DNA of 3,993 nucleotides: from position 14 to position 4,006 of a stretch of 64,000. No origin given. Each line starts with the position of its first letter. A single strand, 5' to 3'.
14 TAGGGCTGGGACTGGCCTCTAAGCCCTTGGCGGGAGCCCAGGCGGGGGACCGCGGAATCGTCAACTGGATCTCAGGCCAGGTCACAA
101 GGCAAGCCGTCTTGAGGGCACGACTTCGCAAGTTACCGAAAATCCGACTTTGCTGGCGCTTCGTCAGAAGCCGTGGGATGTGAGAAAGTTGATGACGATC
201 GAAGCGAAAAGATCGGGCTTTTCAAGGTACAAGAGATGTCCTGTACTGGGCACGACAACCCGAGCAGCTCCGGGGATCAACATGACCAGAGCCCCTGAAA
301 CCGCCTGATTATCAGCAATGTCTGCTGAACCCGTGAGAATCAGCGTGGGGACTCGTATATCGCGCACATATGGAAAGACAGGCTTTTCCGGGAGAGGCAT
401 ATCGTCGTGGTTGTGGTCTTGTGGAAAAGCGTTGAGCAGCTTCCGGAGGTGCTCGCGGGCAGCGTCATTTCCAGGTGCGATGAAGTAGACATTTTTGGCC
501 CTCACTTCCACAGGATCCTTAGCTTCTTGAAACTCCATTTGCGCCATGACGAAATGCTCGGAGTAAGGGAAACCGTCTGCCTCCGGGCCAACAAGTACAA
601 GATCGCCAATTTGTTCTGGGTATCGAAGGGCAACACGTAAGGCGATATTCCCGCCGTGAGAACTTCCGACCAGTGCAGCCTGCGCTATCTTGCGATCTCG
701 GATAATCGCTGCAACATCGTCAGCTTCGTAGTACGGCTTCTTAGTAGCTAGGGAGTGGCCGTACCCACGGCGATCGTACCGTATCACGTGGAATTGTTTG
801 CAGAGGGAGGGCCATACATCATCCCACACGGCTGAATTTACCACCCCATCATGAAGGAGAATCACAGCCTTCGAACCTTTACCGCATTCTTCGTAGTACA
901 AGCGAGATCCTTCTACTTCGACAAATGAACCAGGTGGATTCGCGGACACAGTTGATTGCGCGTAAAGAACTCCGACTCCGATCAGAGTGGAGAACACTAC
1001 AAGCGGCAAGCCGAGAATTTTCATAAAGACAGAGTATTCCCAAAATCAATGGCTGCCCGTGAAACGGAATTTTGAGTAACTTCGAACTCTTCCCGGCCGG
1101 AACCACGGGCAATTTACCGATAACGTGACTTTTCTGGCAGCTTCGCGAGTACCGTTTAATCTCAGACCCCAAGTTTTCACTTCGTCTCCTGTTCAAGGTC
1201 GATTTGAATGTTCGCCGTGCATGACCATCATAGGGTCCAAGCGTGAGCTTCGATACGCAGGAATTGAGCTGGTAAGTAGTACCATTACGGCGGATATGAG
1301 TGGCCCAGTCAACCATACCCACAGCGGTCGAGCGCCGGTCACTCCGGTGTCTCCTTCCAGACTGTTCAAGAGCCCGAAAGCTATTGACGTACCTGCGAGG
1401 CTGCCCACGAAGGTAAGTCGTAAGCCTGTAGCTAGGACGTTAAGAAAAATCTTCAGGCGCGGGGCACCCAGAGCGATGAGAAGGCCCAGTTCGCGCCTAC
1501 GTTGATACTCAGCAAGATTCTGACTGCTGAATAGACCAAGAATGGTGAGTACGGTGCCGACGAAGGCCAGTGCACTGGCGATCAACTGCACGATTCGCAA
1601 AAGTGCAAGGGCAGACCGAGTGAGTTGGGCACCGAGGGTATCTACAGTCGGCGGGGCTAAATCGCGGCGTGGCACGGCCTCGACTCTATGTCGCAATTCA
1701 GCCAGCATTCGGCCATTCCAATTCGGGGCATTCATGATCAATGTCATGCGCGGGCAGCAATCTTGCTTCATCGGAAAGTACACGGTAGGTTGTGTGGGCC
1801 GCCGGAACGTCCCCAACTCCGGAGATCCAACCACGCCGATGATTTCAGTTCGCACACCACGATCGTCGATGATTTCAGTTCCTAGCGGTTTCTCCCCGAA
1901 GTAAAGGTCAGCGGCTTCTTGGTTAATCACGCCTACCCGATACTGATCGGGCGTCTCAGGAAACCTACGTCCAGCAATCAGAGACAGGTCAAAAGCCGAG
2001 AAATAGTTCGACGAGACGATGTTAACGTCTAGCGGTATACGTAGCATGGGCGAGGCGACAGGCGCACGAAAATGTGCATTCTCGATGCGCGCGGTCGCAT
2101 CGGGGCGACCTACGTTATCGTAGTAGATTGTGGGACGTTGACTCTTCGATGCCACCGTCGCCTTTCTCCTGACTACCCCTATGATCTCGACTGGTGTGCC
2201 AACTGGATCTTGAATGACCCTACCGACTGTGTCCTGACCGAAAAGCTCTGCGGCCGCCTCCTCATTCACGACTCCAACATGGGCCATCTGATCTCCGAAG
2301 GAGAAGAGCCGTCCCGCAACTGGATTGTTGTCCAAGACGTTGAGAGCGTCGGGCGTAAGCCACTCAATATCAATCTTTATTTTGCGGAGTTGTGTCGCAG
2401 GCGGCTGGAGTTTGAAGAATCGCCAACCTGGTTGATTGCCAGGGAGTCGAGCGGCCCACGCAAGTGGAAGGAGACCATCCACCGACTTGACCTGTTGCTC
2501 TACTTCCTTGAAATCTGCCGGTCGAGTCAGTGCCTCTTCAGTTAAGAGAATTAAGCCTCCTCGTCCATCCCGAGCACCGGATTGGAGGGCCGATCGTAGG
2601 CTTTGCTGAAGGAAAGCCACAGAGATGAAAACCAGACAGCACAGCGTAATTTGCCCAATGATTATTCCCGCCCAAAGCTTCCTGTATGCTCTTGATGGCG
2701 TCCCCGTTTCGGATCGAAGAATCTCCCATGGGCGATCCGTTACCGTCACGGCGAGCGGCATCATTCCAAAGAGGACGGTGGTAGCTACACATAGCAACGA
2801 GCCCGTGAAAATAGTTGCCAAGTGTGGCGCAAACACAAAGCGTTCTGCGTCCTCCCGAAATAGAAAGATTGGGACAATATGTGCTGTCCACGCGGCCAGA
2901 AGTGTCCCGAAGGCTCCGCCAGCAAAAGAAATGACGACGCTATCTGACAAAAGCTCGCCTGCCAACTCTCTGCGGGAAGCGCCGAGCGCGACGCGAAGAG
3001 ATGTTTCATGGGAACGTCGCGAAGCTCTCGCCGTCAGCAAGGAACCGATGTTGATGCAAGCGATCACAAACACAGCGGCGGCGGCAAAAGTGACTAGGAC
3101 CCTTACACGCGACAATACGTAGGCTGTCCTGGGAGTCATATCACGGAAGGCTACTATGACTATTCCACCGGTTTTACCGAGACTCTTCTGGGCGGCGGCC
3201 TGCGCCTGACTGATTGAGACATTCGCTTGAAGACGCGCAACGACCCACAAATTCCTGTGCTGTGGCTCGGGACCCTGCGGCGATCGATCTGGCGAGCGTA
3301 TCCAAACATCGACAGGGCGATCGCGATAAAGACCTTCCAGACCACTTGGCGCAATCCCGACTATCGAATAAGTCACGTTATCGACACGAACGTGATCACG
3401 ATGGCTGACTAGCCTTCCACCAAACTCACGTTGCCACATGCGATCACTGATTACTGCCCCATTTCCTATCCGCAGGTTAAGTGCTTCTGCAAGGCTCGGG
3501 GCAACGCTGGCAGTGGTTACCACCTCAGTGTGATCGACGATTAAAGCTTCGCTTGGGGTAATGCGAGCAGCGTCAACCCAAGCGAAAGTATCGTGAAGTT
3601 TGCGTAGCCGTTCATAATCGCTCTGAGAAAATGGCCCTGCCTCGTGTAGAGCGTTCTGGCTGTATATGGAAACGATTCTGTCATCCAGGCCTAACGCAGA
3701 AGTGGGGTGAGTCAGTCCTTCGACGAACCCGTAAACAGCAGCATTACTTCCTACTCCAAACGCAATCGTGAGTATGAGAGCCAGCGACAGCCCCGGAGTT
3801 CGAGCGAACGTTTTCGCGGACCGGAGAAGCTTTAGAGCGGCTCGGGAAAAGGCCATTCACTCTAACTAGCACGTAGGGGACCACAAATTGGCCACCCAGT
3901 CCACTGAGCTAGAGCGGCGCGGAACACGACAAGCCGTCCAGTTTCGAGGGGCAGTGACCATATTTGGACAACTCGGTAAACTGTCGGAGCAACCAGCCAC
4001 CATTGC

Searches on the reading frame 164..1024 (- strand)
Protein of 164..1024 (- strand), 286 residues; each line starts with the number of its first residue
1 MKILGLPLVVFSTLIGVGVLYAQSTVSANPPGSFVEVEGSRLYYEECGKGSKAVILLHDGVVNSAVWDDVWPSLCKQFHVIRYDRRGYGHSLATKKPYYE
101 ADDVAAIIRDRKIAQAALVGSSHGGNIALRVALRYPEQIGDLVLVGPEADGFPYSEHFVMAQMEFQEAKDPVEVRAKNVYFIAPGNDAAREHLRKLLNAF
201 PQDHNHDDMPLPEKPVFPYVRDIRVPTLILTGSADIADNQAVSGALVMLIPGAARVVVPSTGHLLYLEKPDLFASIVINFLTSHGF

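Call 10: search_protein_families(library=pfam, proteins=[window:164-1024:-], max_evalue=0.01)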
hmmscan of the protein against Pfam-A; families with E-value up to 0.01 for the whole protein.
window:164-1024:- (286 aa): 5 families
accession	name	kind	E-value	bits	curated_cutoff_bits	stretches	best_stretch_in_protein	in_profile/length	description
PF00561.26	Abhydrolase_1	-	6.3e-22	78.9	25.8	2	53-168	2-117/245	alpha/beta hydrolase fold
PF12697.13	Abhydrolase_6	-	5.8e-19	70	26.3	1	54-275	1-216/217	Alpha/beta hydrolase family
PF12146.15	Hydrolase_4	-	1.2e-11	44.8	27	1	52-152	5-114/239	Serine aminopeptidase, S33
PF03096.20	Ndr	-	0.0035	16.5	23.3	0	101-157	86-142/283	Ndr family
PF00756.26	Esterase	-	0.0078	16.5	22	0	116-140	117-141/251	Putative esterase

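Call 11: search_protein_families(library=phrogs, proteins=[window:164-1024:-], max_evalue=0.01)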
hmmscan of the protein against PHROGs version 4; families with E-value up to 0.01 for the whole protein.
window:164-1024:- (286 aa): 4 families
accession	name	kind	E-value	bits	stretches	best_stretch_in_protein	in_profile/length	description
phrog_789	-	other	4.2e-19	69.7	1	38-283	340-599/637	esterase/lipase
phrog_35497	-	other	1.9e-12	48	1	32-149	23-144/270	esterase/lipase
phrog_23613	-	other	1.8e-10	41.7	1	36-144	9-120/271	esterase/lipase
phrog_3142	-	moron, auxiliary metabolic gene and host takeover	0.0025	17.2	1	50-101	28-80/596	FabG-like 3-oxoacyl-(acyl-carrier-protein) reductase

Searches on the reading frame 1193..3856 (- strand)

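Call 10: search_protein_families(library=pfam, proteins=[window:1193-3856:-], max_evalue=0.01)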
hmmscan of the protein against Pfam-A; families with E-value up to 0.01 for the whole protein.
window:1193-3856:- (887 aa): 2 families
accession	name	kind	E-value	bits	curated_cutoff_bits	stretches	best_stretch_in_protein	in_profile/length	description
PF12704.14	MacB_PCD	-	6.1e-31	108.8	27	3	25-223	2-205/207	MacB-like periplasmic core domain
PF02687.27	FtsX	-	2.6e-24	86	25.5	2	762-875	2-120/120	FtsX-like permease C-terminal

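Call 11: search_protein_families(library=phrogs, proteins=[window:1193-3856:-], max_evalue=0.01)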
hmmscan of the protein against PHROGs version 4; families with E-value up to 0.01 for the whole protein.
window:1193-3856:- (887 aa): 0 families
